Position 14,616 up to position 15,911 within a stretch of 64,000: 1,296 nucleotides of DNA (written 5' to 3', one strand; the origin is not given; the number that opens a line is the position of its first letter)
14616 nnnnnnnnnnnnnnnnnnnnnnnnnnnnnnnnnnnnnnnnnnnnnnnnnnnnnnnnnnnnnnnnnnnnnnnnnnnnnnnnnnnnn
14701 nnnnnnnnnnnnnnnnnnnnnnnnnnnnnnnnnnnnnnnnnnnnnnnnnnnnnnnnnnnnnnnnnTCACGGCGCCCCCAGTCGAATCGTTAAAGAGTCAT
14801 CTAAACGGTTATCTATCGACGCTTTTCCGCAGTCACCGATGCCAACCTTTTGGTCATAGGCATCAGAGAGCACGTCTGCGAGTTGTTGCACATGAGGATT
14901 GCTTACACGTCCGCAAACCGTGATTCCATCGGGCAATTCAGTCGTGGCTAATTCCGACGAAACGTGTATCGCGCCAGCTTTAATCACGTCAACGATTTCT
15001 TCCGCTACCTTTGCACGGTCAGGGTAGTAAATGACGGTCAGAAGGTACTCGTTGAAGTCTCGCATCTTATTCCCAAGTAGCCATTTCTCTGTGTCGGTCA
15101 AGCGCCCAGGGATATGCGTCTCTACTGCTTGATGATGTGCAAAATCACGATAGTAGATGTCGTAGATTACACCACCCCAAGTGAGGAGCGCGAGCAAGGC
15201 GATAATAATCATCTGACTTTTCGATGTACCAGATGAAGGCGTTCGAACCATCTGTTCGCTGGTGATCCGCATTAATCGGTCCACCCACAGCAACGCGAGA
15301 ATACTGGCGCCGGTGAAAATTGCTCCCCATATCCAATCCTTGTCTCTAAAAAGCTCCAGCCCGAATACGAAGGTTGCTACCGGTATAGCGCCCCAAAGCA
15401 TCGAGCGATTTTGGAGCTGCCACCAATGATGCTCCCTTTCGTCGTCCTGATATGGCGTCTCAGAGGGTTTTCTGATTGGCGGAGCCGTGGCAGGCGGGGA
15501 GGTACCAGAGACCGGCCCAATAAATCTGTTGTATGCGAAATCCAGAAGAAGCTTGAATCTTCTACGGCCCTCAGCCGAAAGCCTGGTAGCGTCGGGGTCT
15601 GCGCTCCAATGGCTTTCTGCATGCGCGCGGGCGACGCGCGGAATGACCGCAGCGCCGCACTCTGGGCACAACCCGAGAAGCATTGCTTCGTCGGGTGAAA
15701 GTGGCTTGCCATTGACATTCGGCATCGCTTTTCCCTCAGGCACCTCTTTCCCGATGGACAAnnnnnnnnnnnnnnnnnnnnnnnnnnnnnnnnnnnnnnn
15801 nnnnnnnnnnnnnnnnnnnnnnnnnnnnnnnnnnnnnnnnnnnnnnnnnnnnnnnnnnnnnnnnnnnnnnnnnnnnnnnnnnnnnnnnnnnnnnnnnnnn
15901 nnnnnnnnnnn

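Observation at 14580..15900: Low-GC single-gene insertion upstream of the def-fmt-rsmB operon encoding an unclassifiable Zn-ribbon/3-TM membrane protein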

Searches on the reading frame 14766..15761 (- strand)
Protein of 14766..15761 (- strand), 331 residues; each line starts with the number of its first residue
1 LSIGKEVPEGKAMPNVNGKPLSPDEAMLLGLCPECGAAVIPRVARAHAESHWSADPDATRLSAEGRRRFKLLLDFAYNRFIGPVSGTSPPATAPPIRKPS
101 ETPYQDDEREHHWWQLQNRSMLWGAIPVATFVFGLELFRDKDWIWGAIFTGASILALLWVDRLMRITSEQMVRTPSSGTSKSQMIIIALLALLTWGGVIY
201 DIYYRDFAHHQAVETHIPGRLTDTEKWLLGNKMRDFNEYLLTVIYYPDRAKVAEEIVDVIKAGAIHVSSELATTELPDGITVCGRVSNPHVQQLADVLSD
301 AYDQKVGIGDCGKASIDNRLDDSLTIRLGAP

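Call 4: search_protein_families(library=pfam, proteins=[window:14766-15761:-], max_evalue=10)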
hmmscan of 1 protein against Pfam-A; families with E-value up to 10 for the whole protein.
window:14766-15761:- (331 aa): 1 family
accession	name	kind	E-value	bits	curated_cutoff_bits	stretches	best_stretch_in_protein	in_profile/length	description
PF07754.17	HVO_2753_ZBP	-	0.003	17.8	33.2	1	18-46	5-33/46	Small zinc finger protein HVO_2753-like, Zn-binding pocket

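Call 5: search_protein_families(library=padloc, proteins=[window:14766-15761:-], max_evalue=10)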
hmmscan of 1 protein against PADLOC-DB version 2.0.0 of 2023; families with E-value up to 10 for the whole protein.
window:14766-15761:- (331 aa): 0 families

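Call 6: find_homologous_proteins(query=window:14766-15761:-, max_evalue=0.01)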
Query window:14766-15761:- (331 aa): 6 proteins with E <= 0.01 among 3232 candidates.
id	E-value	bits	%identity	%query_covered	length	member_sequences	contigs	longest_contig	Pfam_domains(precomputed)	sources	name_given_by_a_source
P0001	5.8e-217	737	100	96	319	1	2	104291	-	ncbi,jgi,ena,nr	ncbi:MAG TPA: hypothetical protein VND20_08075 [Candidatus Binataceae bacterium]|nr:hypothetical pro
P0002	6.3e-71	257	66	55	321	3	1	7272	-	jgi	jgi:hypothetical protein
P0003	1.0e-65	240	60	61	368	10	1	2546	-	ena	-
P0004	2.4e-47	180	48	60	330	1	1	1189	-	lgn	-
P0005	2.5e-47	180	77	35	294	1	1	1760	-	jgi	jgi:hypothetical protein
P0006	2.7e-28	117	72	25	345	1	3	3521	-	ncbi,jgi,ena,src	-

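Call 14: find_encoding_contigs(protein=P0002, flank=10000)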
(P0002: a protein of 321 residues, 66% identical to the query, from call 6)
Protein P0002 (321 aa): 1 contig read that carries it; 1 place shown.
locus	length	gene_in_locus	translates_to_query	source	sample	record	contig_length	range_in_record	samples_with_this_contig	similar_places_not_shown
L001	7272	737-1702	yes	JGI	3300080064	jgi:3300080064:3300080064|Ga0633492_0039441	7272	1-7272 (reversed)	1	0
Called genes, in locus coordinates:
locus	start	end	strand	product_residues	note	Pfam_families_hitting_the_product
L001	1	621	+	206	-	?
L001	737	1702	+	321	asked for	-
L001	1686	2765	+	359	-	-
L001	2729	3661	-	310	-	-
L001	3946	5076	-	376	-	-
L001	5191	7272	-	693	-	?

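Call 15: find_encoding_contigs(protein=P0006, flank=10000)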
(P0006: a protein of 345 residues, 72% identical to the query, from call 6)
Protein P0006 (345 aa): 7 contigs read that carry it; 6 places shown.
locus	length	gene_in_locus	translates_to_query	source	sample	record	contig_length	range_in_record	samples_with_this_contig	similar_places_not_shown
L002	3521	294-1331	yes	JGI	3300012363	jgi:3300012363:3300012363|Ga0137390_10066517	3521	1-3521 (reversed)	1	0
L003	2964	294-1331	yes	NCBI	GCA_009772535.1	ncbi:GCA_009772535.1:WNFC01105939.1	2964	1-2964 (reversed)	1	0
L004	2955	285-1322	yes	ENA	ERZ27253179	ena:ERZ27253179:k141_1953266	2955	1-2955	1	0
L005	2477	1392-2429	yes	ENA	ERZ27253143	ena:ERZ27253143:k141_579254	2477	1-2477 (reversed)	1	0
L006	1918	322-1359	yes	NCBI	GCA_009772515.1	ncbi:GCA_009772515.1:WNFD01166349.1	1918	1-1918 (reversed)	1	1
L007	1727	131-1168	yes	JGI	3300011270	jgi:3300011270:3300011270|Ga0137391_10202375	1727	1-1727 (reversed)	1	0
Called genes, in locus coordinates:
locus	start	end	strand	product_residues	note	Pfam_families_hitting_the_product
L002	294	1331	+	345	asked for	-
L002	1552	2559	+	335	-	-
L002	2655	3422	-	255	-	-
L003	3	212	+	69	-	?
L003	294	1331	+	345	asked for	-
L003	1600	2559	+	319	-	-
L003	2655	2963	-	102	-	?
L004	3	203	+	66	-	?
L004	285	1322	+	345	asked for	-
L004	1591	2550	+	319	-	-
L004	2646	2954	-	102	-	?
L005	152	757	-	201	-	-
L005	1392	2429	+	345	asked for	-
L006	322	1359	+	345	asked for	-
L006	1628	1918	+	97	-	?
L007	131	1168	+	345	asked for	-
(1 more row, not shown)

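Call 16: find_encoding_contigs(protein=P0003, flank=10000)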
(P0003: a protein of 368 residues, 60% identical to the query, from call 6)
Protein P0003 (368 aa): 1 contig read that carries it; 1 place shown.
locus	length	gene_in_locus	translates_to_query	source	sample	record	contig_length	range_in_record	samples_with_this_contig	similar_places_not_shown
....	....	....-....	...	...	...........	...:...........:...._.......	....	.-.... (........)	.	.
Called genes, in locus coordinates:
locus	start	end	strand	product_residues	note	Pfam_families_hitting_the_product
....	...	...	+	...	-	-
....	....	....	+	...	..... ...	-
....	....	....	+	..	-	?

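Call 25: search_protein_representatives(protein=window:14766-15725:-)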
Query: 319 residues. Proteins with E-value up to 0.001 (for the whole library): 72; up to 1e-10: 40; up to 1e-30: 3. The best 72 are listed.
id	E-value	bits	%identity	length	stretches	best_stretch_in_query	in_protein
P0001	1.4e-217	737.5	100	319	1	1-319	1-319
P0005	7.0e-48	179.8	78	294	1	201-319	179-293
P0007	3.5e-40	154.5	57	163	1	1-153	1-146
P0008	8.3e-30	120.4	42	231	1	93-278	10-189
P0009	3.0e-20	89.0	66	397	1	1-70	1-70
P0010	3.7e-20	88.7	44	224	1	166-291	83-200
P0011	4.3e-19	85.2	32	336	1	1-199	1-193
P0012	4.5e-19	85.1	54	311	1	1-87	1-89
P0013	6.8e-19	84.6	43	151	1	91-194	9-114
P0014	8.5e-19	84.2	52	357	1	1-90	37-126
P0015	9.0e-19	84.2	52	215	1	1-91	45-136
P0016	1.9e-18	83.1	38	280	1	1-194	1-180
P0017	2.4e-17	79.4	56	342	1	1-82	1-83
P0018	2.5e-17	79.4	42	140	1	1-140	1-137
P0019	3.0e-16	75.9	53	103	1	95-191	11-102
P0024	1.9e-15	73.2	36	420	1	1-201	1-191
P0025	1.9e-15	73.2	60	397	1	1-65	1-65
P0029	2.8e-14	69.4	55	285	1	1-90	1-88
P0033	3.5e-13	65.8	45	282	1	1-206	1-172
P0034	4.7e-13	65.4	52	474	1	1-77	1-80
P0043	3.3e-11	59.3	55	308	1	15-90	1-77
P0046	3.8e-09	52.5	40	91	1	1-84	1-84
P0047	2.6e-08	49.8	41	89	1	1-88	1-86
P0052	9.9e-07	44.6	44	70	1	1-64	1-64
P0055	3.3e-06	42.9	41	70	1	1-66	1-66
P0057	6.5e-06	41.9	31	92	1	1-86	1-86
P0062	1.4e-05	40.8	44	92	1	1-61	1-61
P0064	7.4e-05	38.4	30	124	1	1-89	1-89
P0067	1.1e-04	37.9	34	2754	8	221-300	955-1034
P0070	1.5e-04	37.4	43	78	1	1-60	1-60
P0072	2.0e-04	37.0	42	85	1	1-64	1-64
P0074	4.0e-04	36.0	36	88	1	1-69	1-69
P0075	7.5e-04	35.1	38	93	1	1-63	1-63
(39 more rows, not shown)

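Call 26: predict_structure(alignment_id=A1)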
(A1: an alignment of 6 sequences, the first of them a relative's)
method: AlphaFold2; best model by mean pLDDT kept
length: 319 residues; sequences in the alignment: 6
mean_pLDDT: 65.9   pTM: 0.35
mean pLDDT of the five models: 65.9, 62.9, 61.9, 59.3, 49.7
residues with pLDDT >= 90: 4; 70-90: 126; 50-70: 127; < 50: 62
segments of 3 or more residues with pLDDT < 50: 67-98, 159-167, 195-206, 301-307
pLDDT, mean of each block of 10 residues (from residue 1): 65 66 64 62 57 67 55 35 37 46 57 71 69 74 74 55 46 66 63 47 48 84 85 86 89 86 82 80 87 75 49 82
secondary structure, 60 per line:
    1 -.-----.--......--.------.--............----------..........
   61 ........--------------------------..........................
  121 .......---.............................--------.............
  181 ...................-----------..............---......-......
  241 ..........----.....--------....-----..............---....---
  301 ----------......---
elements in order: H11-16 H29-40 H51-68 H95-127 H131-159 H168-199 H211-224 E228-233 H235-250 E255-259 E268-271 H277-290 E294-297 E311-316

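Call 31: fold_search(model_id=the predicted structure, library=pdb)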
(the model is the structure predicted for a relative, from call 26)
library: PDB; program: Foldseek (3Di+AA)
matches with E <= 10: 892; with E <= 0.001: 0
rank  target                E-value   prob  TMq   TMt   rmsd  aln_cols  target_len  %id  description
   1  4jls_B                1.0e-01  0.33  0.14  0.27  12.5       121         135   11  Crystal Structure of E. coli XGPRT in complex with (3R,4S)-4-(Guanin-9-yl)-3-hydroxypyrrolidin-1-N-ylacetylphosphonic  (released 2014-12-24)
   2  4jls_D                1.3e-01  0.30  0.14  0.26  12.6       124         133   10  Crystal Structure of E. coli XGPRT in complex with (3R,4S)-4-(Guanin-9-yl)-3-hydroxypyrrolidin-1-N-ylacetylphosphonic  (released 2014-12-24)
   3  1jpn_A                1.6e-01  0.13  0.12  0.13  15.4       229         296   11  GMPPNP Complex of SRP GTPase NG Domain (released 2002-02-02)
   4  1ffh                  1.7e-01  0.30  0.12  0.13  13.9       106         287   11  N AND GTPASE DOMAINS OF THE SIGNAL SEQUENCE RECOGNITION PROTEIN FFH FROM THERMUS AQUATICUS (released 1997-12-31)
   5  1nul_B                1.7e-01  0.25  0.14  0.27  12.4       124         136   10  XPRTASE FROM E. COLI (released 1997-05-15)
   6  4i1s_A                2.7e-01  0.10  0.13  0.16  19.1       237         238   10  Melanoma differentiation associated protein-5 Helicase domain complex with inhibitor Non-structural protein V (released 2013-01-30)
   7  4jls_I                2.8e-01  0.21  0.14  0.27  12.7       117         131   11  Crystal Structure of E. coli XGPRT in complex with (3R,4S)-4-(Guanin-9-yl)-3-hydroxypyrrolidin-1-N-ylacetylphosphonic  (released 2014-12-24)
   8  4jls_A                2.8e-01  0.21  0.14  0.27  13.3       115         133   11  Crystal Structure of E. coli XGPRT in complex with (3R,4S)-4-(Guanin-9-yl)-3-hydroxypyrrolidin-1-N-ylacetylphosphonic  (released 2014-12-24)
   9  2ng1                  3.4e-01  0.08  0.11  0.12  15.8       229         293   10  N AND GTPASE DOMAINS OF THE SIGNAL SEQUENCE RECOGNITION PROTEIN FFH FROM THERMUS AQUATICUS (released 1999-07-30)
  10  1jqa                  3.8e-01  0.54  0.14  0.13   9.9       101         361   17  Bacillus stearothermophilus glycerol dehydrogenase complex with glycerol (released 2001-10-03)
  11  5xn8_A                4.0e-01  0.72  0.14  0.13   7.2        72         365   14  Structure of glycerol dehydrogenase crystallised as a contaminant (released 2017-06-07)
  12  1a97_D                4.0e-01  0.16  0.13  0.25  13.1       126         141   10  XPRTASE FROM E. COLI COMPLEXED WITH GMP (released 1998-11-11)
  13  5kap_B                4.2e-01  0.23  0.13  0.21  11.3       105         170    8  Trypanosome brucei Hypoxanthine-guanine phosphoribosyltranferase in complex with a 9-(4-(phosphonobutil)hypoxanthine (released 2016-11-09)
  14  1jpn_B                4.7e-01  0.09  0.13  0.13  15.6       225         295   10  GMPPNP Complex of SRP GTPase NG Domain (released 2002-02-02)
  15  5k5t                  5.6e-01  0.20  0.12  0.07  10.3        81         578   15  Crystal structure of the inactive form of human calcium-sensing receptor extracellular domain (released 2016-08-03)
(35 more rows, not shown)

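Call 35: search_protein_families(library=pfam, proteins=[P0067, P0009, P0012, P0024, P0034, P0043, P0016, P0033, P0025, P0029], max_evalue=0.01)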
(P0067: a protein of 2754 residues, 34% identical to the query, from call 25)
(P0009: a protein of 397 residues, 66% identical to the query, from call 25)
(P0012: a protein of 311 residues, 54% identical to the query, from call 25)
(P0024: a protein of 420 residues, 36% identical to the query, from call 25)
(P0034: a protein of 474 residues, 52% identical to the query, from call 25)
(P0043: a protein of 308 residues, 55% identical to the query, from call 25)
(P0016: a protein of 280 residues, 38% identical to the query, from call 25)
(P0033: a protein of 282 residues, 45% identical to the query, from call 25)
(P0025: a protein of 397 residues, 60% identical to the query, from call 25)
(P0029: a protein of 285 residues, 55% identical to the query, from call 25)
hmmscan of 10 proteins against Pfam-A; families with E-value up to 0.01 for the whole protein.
P0067 (2754 aa): 25 families
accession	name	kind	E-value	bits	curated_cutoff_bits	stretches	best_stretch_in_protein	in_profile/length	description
PF07679.22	I-set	-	0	1201.6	23.7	27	2145-2220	11-90/90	Immunoglobulin I-set domain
PF13927.12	Ig_3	-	0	1038.1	30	27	2140-2207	5-78/78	Immunoglobulin domain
PF13895.12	Ig_2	-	8.3e-254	821.1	27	28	2144-2219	9-78/79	Immunoglobulin domain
PF00047.31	ig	-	4.6e-249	806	21.8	25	2232-2298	2-73/81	Immunoglobulin domain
PF08205.18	C2-set_2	-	3.3e-83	274.3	21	0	2140-2179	3-46/89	CD80-like C2-set immunoglobulin domain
PF07686.23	V-set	-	9.9e-72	238.5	26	0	2092-2131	68-108/109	Immunoglobulin V-set domain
PF16680.11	Ig_4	-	1.4e-44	151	30.1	0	2149-2209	1-49/71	T-cell surface glycoprotein CD3 delta chain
PF22705.2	C2-set_3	-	4.6e-39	132.8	27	0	1071-1138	12-86/87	Butyrophilin subfamily 3 member A2-like, Ig-C domain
PF08204.17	V-set_CD47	-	1.1e-37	128.7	21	0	1087-1146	46-102/111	CD47 immunoglobulin-like domain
PF25305.1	Ig_PDGFR_d4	-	1.6e-33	116.1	27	0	2147-2169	11-33/140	Platelet-derived growth factor receptor Ig-like domain 4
PF05790.21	C2-set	-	6.3e-32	110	24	0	2359-2400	36-78/80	Immunoglobulin C2-set domain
PF17736.7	Ig_C17orf99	-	1.9e-30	105.2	26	0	2145-2221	12-92/95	C17orf99 Ig domain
PF16706.11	Izumo-Ig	-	4.7e-28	97.4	26.7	0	2365-2402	48-85/88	Izumo-like Immunoglobulin domain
PF01958.23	Asp_DH_C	-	1.3e-14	54.6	27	0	324-364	30-69/89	Aspartate dehydrogenase, C-terminal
PF21701.3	GLOD4_C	-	5e-11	42.9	27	0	296-333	18-55/66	Glyoxalasedomain-containing protein 4-like, C-terminal domain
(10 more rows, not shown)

P0009 (397 aa): 0 families

P0012 (311 aa): 1 family
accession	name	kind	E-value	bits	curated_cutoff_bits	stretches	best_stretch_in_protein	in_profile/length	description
PF23208.1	zf_C2H2_ZNF598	-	0.0047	17.4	27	1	20-40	8-28/34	ZNF598 C2H2 zinc finger domain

P0024 (420 aa): 0 families

P0034 (474 aa): 0 families

P0043 (308 aa): 0 families

P0016 (280 aa): 0 families

P0033 (282 aa): 1 family
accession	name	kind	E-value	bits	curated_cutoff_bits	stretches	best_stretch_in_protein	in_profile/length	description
PF20444.3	DUF6703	-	0.002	18.4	23.8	1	82-151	49-116/122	Family of unknown function (DUF6703)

P0025 (397 aa): 0 families

P0029 (285 aa): 1 family
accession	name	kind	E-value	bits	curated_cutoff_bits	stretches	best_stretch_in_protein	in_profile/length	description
PF24444.1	DUF7563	-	0.0065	16.4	27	0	20-39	4-23/39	Family of unknown function (DUF7563)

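Call 37: search_protein_families(library=phrogs, proteins=[P0001, P0046, P0047, P0052, P0055, P0062, P0070, P0074, P0075, P0064], max_evalue=0.1)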
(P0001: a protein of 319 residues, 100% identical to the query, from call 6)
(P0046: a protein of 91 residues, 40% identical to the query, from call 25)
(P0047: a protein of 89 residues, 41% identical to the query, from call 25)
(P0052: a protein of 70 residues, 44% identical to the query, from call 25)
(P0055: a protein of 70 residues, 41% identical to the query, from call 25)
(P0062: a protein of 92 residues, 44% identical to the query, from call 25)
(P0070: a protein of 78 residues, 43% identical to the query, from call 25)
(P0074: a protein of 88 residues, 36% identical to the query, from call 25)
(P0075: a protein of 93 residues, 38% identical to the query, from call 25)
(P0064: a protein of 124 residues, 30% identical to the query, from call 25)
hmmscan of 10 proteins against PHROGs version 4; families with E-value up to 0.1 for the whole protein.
P0001 (319 aa): 1 family
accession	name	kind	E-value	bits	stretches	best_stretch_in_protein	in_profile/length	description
phrog_3640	-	moron, auxiliary metabolic gene and host takeover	0.0008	20.6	1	110-149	9-47/60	membrane protein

P0046 (91 aa): 1 family
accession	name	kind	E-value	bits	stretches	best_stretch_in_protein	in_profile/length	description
phrog_1483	-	head and packaging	0.078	13.9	1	59-90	1-32/180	major spike protein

P0047 (89 aa): 0 families

P0052 (70 aa): 0 families

P0055 (70 aa): 0 families

P0062 (92 aa): 0 families

P0070 (78 aa): 0 families

P0074 (88 aa): 4 families
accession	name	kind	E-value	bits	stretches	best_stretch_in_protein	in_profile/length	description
phrog_24566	-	unknown function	0.00078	20.6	1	12-47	9-44/95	-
phrog_2451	-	unknown function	0.0055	17.1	1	8-29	9-30/56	-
phrog_1494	-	unknown function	0.011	15.9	1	11-36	193-218/226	-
phrog_3786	-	unknown function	0.051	14.6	1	12-35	28-51/86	-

P0075 (93 aa): 1 family
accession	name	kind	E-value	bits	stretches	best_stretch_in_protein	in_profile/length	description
phrog_37054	-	unknown function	0.029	15.7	1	6-24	12-30/55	-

P0064 (124 aa): 1 family
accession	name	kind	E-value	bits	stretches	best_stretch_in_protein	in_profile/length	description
phrog_7401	-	unknown function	0.048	15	1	14-51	49-86/93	-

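Call 38: search_protein_families(library=pfam, proteins=[P0046, P0047, P0052, P0055, P0062, P0070, P0074, P0075, P0064, P0072], max_evalue=0.1)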
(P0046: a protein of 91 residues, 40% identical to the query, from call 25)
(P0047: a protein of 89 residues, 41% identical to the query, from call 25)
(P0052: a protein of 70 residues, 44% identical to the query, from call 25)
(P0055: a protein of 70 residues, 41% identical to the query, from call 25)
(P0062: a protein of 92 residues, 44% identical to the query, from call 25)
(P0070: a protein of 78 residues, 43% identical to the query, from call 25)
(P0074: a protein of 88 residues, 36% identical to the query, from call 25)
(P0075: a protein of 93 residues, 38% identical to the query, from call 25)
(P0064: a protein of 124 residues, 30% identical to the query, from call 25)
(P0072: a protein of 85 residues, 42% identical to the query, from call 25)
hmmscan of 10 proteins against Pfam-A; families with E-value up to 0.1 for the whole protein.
P0046 (91 aa): 1 family
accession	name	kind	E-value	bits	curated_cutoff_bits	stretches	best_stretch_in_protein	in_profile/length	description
PF25207.1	DUF7837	-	0.052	14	27.8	1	17-36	5-24/47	Domain of unknown function (DUF7837)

P0047 (89 aa): 0 families

P0052 (70 aa): 2 families
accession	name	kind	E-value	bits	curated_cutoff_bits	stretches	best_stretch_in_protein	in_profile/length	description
PF07754.17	HVO_2753_ZBP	-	0.014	15.6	33.2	1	7-32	6-31/46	Small zinc finger protein HVO_2753-like, Zn-binding pocket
PF14369.11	Zn_ribbon_19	-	0.076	13.6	30.8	0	12-29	18-33/35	zinc-ribbon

P0055 (70 aa): 1 family
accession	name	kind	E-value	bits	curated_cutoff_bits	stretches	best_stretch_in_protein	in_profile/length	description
PF07754.17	HVO_2753_ZBP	-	0.024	14.8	33.2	1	4-24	3-23/46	Small zinc finger protein HVO_2753-like, Zn-binding pocket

P0062 (92 aa): 1 family
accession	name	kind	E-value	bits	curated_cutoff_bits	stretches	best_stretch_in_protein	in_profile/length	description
PF14690.11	Zn_ribbon_ISL3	-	0.038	14.8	25.5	1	18-42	3-25/47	zinc-finger of transposase IS204/IS1001/IS1096/IS1165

P0070 (78 aa): 3 families
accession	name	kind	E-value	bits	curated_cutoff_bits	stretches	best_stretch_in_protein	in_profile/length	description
PF24071.1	Phage_zn_bind_3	-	0.0091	16.3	27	1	14-38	12-37/46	Phage FDXHR zinc binding domain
PF13894.12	zf-C2H2_4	-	0.074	14.3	27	0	19-39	2-23/24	C2H2-type zinc finger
PF14369.11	Zn_ribbon_19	-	0.09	13.4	30.8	0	7-27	10-31/35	zinc-ribbon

P0074 (88 aa): 4 families
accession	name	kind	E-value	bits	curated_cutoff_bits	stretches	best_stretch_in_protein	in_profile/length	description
PF07754.17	HVO_2753_ZBP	-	0.0097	16.1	33.2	1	6-25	5-24/46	Small zinc finger protein HVO_2753-like, Zn-binding pocket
PF24460.1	DUF7575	-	0.035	13.9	28.5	1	17-27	3-13/28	Domain of unknown function (DUF7575)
PF20137.4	DUF6527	-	0.041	14.2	23.6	1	15-46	2-33/63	Family of unknown function (DUF6527)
PF19335.5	HMBD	-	0.066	13.6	23.6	0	16-28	14-26/28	Heavy metal binding domain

P0075 (93 aa): 2 families
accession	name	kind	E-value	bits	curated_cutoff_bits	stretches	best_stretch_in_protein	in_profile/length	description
PF19335.5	HMBD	-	0.0015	18.9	23.6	1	16-30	14-28/28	Heavy metal binding domain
PF08573.15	SAE2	-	0.077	14.5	19.8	1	14-84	14-73/110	DNA endonuclease activator SAE2/CtIP C-terminus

P0064 (124 aa): 0 families

P0072 (85 aa): 0 families
